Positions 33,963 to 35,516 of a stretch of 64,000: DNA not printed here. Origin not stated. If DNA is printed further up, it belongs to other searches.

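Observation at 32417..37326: Same-strand block RHH / GmrSD-like / two R-x6-H (HEPN-like) proteins / membrane protein: best candidate for an undescribed defence system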

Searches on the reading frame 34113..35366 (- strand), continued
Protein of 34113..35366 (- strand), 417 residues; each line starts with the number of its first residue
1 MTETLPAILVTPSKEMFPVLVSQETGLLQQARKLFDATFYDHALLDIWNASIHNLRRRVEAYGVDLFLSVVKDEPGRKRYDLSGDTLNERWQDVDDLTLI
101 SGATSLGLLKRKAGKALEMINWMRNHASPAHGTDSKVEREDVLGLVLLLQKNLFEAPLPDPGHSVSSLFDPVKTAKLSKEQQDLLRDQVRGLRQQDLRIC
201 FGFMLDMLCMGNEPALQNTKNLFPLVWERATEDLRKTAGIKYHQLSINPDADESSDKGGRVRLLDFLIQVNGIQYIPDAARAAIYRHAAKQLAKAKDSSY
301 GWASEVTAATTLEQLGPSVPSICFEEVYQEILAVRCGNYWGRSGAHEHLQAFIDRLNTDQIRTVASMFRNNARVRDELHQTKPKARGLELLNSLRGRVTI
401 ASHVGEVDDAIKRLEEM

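Call 43: search_dna_similar(query=window:34113-35366:-, collection=plasmids, mode=protein, max_rows=25)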
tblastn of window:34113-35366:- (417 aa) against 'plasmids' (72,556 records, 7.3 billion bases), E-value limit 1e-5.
Records with a match: 22; places in all: 29; records where one place covers at least 80% of the query: 17.
Best place of each record, by identity: <60% 22.
By first word of the organism name: Clostridium 11; Rhodococcus 3; Streptomyces 3; Bacillus 2; Pantoea 1; Acinetobacter 1; Embleya 1.
By predicted mobility (MOB-suite, as given by PLSDB): non-mobilizable 20; mobilizable 1; conjugative 1.
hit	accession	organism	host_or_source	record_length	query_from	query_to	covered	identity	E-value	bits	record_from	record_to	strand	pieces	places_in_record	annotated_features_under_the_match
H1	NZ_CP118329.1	Rhodococcus sp. DK17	pure culture,crude oil-contaminated soil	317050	39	413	90%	25.1%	3e-9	67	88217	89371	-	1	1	hypothetical protein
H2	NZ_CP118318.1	Rhodococcus sp. DK180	pure culture,crude oil-contaminated soil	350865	39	413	90%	25.1%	3e-9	67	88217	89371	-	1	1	hypothetical protein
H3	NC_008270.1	Rhodococcus jostii RHA1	-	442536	39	413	90%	25.1%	3e-9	67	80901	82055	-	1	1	hypothetical protein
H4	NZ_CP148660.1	Clostridium perfringens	-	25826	37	407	89%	22.8%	2e-10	71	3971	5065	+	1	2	hypothetical protein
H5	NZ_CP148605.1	Clostridium perfringens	-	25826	37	407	89%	22.8%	2e-10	71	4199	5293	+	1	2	hypothetical protein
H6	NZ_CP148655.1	Clostridium perfringens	Homo sapiens,single cell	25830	37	407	89%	22.8%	2e-10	71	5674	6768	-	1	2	hypothetical protein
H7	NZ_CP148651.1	Clostridium perfringens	Homo sapiens,single cell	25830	37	407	89%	22.8%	2e-10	71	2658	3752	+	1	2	hypothetical protein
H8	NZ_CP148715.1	Clostridium perfringens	Dog,single cell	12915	37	407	89%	22.8%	5e-10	69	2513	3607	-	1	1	hypothetical protein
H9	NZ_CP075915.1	Clostridium perfringens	sludge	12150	37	407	89%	22.8%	6e-10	69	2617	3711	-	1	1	hypothetical protein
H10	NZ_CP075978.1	Clostridium perfringens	Feces, FP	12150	37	407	89%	22.8%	6e-10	69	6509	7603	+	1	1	hypothetical protein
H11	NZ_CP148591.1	Clostridium perfringens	-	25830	37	407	89%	22.8%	6e-10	69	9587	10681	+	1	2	hypothetical protein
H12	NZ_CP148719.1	Clostridium perfringens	Dog,single cell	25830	37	407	89%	22.8%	6e-10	69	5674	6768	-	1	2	hypothetical protein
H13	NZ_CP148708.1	Clostridium perfringens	Dog,single cell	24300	37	407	89%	22.8%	6e-10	69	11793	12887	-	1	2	hypothetical protein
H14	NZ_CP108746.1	Streptomyces sp. NBC_00963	-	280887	39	399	87%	23.3%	1e-7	62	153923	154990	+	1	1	hypothetical protein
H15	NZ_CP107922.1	Streptomyces sp. NBC_00440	-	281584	39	399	87%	23.3%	1e-7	62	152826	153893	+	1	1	hypothetical protein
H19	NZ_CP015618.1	Acinetobacter schindleri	cell culture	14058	37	368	80%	21.7%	7e-7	59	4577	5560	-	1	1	hypothetical protein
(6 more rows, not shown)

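Call 44: get_annotated_region(hit=H9, flank=5000)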
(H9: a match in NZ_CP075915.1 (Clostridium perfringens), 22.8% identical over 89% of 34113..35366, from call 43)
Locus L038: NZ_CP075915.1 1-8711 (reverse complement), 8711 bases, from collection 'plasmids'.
description: Clostridium perfringens strain CPLi 6-1 plasmid pCPCPLi6-1_3
organism: Clostridium perfringens (NCBI taxid 1502)
taxonomy: Bacteria; Bacillota; Clostridia; Eubacteriales; Clostridiaceae; Clostridium; Clostridium perfringens
host: -; source: sludge; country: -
typing (MOB-suite, as given by PLSDB): non-mobilizable
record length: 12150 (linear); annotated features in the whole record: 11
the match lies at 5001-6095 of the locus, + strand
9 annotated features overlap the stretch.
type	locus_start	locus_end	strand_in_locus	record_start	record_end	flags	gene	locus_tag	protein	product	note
CDS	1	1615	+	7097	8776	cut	-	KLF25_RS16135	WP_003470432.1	DNA mismatch repair protein MutS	-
CDS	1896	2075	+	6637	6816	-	-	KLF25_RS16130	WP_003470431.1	Blp family class II bacteriocin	GO:0042742 - defense response to bacterium [Evidence IEA]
CDS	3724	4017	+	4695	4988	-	-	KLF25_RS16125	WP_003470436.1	hypothetical protein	-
CDS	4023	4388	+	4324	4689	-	-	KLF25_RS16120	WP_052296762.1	type II toxin-antitoxin system HicB family antitoxin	-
CDS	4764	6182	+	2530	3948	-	-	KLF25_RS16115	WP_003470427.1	hypothetical protein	-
CDS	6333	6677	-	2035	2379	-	-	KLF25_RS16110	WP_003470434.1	hypothetical protein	-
CDS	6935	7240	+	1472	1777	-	-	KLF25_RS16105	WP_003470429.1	type II toxin-antitoxin system Phd/YefM family antitoxin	-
CDS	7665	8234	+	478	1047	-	-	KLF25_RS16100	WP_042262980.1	recombinase family protein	GO:0006310 - DNA recombination [Evidence IEA]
CDS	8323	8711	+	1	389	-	-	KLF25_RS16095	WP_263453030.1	cysteine peptidase family C39 domain-containing protein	GO:0006508 - proteolysis [Evidence IEA]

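Call 45: get_annotated_region(hit=H19, flank=5000)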
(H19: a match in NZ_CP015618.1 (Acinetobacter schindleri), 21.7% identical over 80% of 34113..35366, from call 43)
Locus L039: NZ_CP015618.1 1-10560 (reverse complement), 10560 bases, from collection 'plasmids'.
description: Acinetobacter schindleri strain ACE plasmid p3AsACE, complete sequence
organism: Acinetobacter schindleri (NCBI taxid 108981)
taxonomy: Bacteria; Pseudomonadota; Gammaproteobacteria; Moraxellales; Moraxellaceae; Acinetobacter; Acinetobacter schindleri
host: -; source: cell culture; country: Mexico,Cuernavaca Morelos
typing (MOB-suite, as given by PLSDB): non-mobilizable; replicon rep_cluster_1902
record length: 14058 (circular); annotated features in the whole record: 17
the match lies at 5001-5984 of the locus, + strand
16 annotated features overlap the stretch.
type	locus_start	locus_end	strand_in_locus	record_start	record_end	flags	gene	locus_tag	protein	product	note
CDS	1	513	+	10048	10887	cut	-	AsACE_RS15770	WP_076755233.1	hypothetical protein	-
CDS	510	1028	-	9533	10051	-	-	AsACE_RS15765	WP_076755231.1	hypothetical protein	-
CDS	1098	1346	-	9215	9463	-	-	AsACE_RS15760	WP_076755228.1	hypothetical protein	-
CDS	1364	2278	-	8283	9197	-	-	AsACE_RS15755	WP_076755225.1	hypothetical protein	-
CDS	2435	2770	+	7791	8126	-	-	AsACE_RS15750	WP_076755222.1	helix-turn-helix transcriptional regulator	-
CDS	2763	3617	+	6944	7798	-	-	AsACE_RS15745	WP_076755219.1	ImmA/IrrE family metallo-endopeptidase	-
CDS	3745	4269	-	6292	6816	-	-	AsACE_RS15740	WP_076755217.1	type II toxin-antitoxin system PemK/MazF family toxin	-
CDS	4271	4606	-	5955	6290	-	-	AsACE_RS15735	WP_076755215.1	helix-turn-helix domain-containing protein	-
CDS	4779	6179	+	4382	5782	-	-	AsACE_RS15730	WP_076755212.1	hypothetical protein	-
CDS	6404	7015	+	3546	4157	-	-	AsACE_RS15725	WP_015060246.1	recombinase family protein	GO:0006310 - DNA recombination [Evidence IEA]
CDS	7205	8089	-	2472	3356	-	-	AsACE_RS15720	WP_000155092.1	Mph(E) family macrolide 2'-phosphotransferase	-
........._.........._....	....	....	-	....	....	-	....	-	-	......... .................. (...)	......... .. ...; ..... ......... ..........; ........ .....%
predicted_resistance_gene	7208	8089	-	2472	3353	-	mph(E)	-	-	Mph(E) family macrolide 2'-phosphotransferase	predicted by amrfinderplus; class MACROLIDE; identity 100.0%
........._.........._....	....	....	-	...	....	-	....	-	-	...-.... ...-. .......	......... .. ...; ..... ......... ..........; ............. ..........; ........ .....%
predicted_resistance_gene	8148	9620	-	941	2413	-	msr(E)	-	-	ABC-F type ribosomal protection protein Msr(E)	predicted by amrfinderplus; class MACROLIDE/STREPTOGRAMIN; identity 100.0%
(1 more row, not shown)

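Call 48: search_protein_families(library=pfam, alignment_id=A3, max_evalue=0.00001)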
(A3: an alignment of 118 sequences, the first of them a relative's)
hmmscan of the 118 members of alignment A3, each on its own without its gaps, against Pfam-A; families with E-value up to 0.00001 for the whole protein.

A. member 1, L001:4290-7196:+ (969 aa): 1 family
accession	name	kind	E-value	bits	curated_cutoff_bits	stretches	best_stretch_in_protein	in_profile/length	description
PF01810.24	LysE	-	4.4e-29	101.8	25.6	1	777-957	2-184/193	LysE type translocator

B. families by the number of members that match (of 118 scanned): 156 families (the first 25 are shown)
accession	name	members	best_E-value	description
PF00589.27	Phage_integrase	3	9.9e-36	Phage integrase family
PF00009.33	GTP_EFTU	2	1e-63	Elongation factor Tu GTP binding domain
PF03781.23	FGE-sulfatase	2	1.9e-55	Sulfatase-modifying factor enzyme 1-like domain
PF07669.17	Eco57I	2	1.3e-42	Eco57I restriction-modification methylase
PF00004.35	AAA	2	3.4e-42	ATPase family associated with various cellular activities (AAA)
PF12698.13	ABC2_membrane_3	2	1.1e-41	ABC-2 family transporter protein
PF00005.33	ABC_tran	2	7.9e-37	ABC transporter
PF13517.12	FG-GAP_3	2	8e-35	FG-GAP-like repeat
PF13173.12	AAA_14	2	6.8e-33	AAA domain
PF16640.11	Big_3_5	2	2.3e-29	Bacterial Ig-like domain (group 3)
PF12679.13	ABC2_membrane_2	2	2.5e-20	ABC-2 family transporter protein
PF01061.29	ABC2_membrane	2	9.5e-19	ABC-2 type transporter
PF04326.19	SLFN_AlbA_2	2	6.7e-17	Schlafen, AlbA_2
PF03144.31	GTP_EFTU_D2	2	8.4e-17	Elongation factor Tu domain 2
PF13749.12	HATPase_c_4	2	1.3e-16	Putative ATP-dependent DNA helicase recG C-terminal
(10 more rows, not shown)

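Call 49: search_protein_families(library=padloc, alignment_id=A3, max_evalue=1e-10)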
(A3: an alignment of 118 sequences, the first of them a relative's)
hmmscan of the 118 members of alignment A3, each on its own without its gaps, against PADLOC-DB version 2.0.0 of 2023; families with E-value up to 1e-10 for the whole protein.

A. member 1, L001:4290-7196:+ (969 aa): 0 families

B. families by the number of members that match (of 118 scanned): 156 families (the first 25 are shown)
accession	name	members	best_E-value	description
PDLC04140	mad8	3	2.4e-17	mads_8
PDLC03604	REase_MTase_IIG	2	4.7e-84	Type IIG restriction enzyme-methyltransferase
PDLC03335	MTase_II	2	3.3e-30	Type II methyltransferase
PDLC04135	mad3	2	8.2e-30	mads_3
PDLC02529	PglX|PglXI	2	5.3e-21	PglX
PDLC03338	MTase_II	2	7.9e-16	Type II methyltransferase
PDLC02521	PglX|PglXI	2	1.6e-15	PglX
PDLC03267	MTase_II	2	5.8e-14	Type II methyltransferase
PDLC03348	MTase_II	2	6.5e-13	Type II methyltransferase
PDLC03600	REase_MTase_IIG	2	8.4e-13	Type IIG restriction enzyme-methyltransferase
PDLC03048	REase_I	1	0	Type I restriction enzyme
PDLC02220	Tmn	1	2e-178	-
PDLC03043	REase_I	1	4.6e-157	Type I restriction enzyme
PDLC04787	PDC-S01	1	2.8e-155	-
PDLC02360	PrrC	1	2.8e-138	PrrC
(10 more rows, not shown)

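Call 53: search_solved_structures(query=A2, max_evalue=10, show_alignments=3)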
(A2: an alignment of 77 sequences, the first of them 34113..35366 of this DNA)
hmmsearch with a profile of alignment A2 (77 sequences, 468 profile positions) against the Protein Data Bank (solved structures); distinct sequences matched with E-value up to 10: 4.
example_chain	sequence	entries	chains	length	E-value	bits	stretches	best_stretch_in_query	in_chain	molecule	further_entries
5fej_A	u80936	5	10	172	0.31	12.8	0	417-456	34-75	CopM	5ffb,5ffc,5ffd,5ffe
3a8r_A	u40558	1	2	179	0.41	12.4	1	363-457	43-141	Putative uncharacterized protein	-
2wa0_A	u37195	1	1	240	0.92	11.2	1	218-280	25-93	MELANOMA-ASSOCIATED ANTIGEN 4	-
7uoa_A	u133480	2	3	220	1.2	10.9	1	219-280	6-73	Melanoma antigen A 4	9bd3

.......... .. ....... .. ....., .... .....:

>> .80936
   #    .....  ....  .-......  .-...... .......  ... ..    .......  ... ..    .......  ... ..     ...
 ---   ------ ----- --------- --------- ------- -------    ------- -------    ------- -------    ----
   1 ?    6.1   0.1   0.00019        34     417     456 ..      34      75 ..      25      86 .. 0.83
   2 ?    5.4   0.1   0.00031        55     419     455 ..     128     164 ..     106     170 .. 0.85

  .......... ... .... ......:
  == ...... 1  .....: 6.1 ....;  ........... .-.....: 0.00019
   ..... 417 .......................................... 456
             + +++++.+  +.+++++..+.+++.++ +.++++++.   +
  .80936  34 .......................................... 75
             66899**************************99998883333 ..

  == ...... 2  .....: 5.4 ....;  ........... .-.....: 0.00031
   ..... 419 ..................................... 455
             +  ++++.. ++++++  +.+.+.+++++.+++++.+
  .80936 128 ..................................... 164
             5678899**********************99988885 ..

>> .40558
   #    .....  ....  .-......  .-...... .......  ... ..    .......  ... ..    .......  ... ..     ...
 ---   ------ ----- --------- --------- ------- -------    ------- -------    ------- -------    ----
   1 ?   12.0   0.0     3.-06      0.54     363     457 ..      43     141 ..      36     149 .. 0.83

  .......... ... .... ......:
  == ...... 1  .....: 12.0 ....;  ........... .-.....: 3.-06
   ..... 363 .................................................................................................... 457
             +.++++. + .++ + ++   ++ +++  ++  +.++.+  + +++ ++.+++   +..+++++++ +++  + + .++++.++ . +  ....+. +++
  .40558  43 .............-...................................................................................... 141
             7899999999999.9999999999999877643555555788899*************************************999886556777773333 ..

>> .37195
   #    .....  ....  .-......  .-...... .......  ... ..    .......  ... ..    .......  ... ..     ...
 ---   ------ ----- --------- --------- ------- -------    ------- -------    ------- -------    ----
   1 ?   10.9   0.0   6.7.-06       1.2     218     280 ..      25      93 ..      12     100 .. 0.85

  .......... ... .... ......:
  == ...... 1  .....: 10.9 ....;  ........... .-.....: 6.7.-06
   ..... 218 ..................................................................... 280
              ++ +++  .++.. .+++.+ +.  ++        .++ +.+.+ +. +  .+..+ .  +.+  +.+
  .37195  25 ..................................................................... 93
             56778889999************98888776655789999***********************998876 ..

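Call 65: fold_search(model_id=the predicted structure, library=viral)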
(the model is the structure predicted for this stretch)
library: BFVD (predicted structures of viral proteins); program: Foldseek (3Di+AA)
matches with E <= 10: 259; with E <= 0.001: 0
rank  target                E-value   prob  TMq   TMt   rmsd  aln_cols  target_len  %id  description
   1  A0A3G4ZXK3            4.0e-02  0.72  0.20  0.13  19.7       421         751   12  Cullin 3B [Faunusvirus sp.]
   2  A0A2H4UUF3            9.8e-02  0.63  0.25  0.17  18.1       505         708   11  RING-finger domain-containing protein [Bodo saltans virus]
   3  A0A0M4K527            1.1e-01  0.35  0.18  0.13  24.3       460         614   11  (no name in the UniProt tables at hand)
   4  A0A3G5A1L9            1.5e-01  0.44  0.19  0.20  19.0       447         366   10  Tetratricopeptide repeat protein [Harvfovirus sp.]
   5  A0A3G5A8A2            1.7e-01  0.51  0.21  0.22  22.7       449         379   10  Uncharacterized protein [Hyperionvirus sp.]
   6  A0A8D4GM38            1.7e-01  0.41  0.20  0.15  17.8       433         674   12  (no name in the UniProt tables at hand)
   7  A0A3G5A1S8            1.9e-01  0.33  0.15  0.16  19.6       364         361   11  Sel1 repeat family protein [Harvfovirus sp.]
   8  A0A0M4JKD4            1.9e-01  0.28  0.18  0.17  21.9       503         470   11  (no name in the UniProt tables at hand)
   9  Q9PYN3                2.0e-01  0.30  0.19  0.09  23.9       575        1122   10  ORF163 [Xestia c-nigrum granulosis virus]
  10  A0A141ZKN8            2.7e-01  0.15  0.14  0.13  21.7       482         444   11  (no name in the UniProt tables at hand)
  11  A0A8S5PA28            2.8e-01  0.25  0.18  0.07  26.6       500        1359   12  Minor tail protein [Siphoviridae sp. ctpoI7]
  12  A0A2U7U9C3            3.1e-01  0.20  0.16  0.10  23.5       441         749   14  DUF5867 domain-containing protein [Pandoravirus quercus]
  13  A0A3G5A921            3.1e-01  0.11  0.13  0.13  21.1       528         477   11  Sel1 repeat family protein [Hyperionvirus sp.]
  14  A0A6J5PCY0            3.7e-01  0.08  0.11  0.06  25.4       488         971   11  Uncharacterized protein [uncultured Caudovirales phage]
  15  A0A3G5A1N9            3.8e-01  0.41  0.17  0.21  13.3       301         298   12  Uncharacterized protein [Harvfovirus sp.]
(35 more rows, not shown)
